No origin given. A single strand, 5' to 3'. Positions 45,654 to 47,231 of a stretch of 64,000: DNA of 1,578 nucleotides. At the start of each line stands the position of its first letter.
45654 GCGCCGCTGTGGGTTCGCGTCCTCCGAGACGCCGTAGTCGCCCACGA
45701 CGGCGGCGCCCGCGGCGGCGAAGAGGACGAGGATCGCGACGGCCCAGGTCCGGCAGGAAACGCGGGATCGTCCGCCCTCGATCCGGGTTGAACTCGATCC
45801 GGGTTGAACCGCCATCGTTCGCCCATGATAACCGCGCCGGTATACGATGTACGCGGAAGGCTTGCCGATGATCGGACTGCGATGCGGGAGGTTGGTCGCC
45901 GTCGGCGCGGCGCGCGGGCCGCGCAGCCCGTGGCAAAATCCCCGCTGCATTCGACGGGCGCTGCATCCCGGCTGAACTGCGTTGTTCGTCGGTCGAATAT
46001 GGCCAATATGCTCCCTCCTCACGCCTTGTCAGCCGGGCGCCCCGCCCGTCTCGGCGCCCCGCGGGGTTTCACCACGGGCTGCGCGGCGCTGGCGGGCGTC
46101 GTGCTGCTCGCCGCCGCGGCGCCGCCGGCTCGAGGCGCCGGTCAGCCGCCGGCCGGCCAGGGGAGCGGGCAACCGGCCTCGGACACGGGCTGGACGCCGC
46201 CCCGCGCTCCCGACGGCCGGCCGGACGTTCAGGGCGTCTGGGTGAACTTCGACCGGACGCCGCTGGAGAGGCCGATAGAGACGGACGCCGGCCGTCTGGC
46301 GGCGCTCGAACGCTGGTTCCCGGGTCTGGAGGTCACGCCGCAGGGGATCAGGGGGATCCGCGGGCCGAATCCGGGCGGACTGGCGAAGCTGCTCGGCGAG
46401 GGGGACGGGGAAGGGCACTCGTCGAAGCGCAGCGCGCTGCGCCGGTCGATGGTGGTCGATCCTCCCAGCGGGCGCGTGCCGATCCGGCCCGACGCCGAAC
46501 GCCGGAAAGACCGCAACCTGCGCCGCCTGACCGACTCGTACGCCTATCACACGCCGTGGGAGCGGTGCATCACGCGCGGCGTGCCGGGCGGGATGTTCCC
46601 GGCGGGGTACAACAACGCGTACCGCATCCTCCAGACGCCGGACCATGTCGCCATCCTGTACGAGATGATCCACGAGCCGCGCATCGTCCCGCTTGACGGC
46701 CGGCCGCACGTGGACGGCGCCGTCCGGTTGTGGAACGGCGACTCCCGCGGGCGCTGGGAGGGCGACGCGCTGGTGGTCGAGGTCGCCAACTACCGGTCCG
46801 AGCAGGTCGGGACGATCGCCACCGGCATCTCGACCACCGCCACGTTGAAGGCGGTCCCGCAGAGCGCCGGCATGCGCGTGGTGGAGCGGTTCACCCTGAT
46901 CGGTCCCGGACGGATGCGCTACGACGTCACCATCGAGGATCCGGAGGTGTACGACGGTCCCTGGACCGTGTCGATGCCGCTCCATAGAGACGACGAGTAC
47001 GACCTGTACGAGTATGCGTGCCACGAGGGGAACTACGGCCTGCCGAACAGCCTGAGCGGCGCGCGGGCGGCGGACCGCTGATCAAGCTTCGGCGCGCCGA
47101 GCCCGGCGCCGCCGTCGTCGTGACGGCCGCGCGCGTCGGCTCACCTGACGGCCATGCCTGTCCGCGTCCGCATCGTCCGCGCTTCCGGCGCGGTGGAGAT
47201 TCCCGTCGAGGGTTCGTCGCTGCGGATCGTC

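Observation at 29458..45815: Seven tandem, translationally coupled paralogues of a GT-C-like polytopic membrane protein feeding into a cytochrome-c/PQQ dehydrogenase gene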

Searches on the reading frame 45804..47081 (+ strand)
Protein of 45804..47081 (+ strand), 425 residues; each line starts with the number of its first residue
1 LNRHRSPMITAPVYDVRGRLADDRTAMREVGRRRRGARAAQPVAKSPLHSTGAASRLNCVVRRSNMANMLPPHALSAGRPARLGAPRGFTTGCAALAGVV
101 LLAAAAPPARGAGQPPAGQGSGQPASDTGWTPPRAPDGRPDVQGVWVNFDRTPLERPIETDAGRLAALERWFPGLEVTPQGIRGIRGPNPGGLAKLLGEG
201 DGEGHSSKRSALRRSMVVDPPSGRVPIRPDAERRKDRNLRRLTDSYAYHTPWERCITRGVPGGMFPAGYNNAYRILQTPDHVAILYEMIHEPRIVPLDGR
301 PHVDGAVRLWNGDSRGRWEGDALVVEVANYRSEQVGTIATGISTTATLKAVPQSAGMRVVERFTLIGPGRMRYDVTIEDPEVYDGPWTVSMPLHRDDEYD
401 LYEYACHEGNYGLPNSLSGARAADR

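Call 7: search_protein_families(library=pfam, proteins=[window:45804-47081:+], max_evalue=0.001)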
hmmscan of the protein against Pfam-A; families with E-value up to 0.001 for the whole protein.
window:45804-47081:+ (425 aa): 0 families

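Call 22: search_protein_families(library=ncbifam, proteins=[window:45804-47081:+], max_evalue=0.01)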
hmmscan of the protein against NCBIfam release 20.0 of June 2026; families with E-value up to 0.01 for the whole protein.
window:45804-47081:+ (425 aa): 0 families

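Call 58: search_protein_families(library=pfam, proteins=[window:45804-47081:+], max_evalue=10)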
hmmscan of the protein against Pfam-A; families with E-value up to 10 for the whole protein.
window:45804-47081:+ (425 aa): 0 families
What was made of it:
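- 45804..47081 (+): Divergent gene for a secreted protein with an uncharacterised ~300-aa domain; the real start is probably ATG 45999 or 46008, inside the MITE. No Pfam hit (calls 7, 58).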

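Call 75: search_protein_families(library=padloc, proteins=[window:45804-47081:+], max_evalue=0.01)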
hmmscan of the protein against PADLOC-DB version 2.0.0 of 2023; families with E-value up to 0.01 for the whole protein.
window:45804-47081:+ (425 aa): 0 families
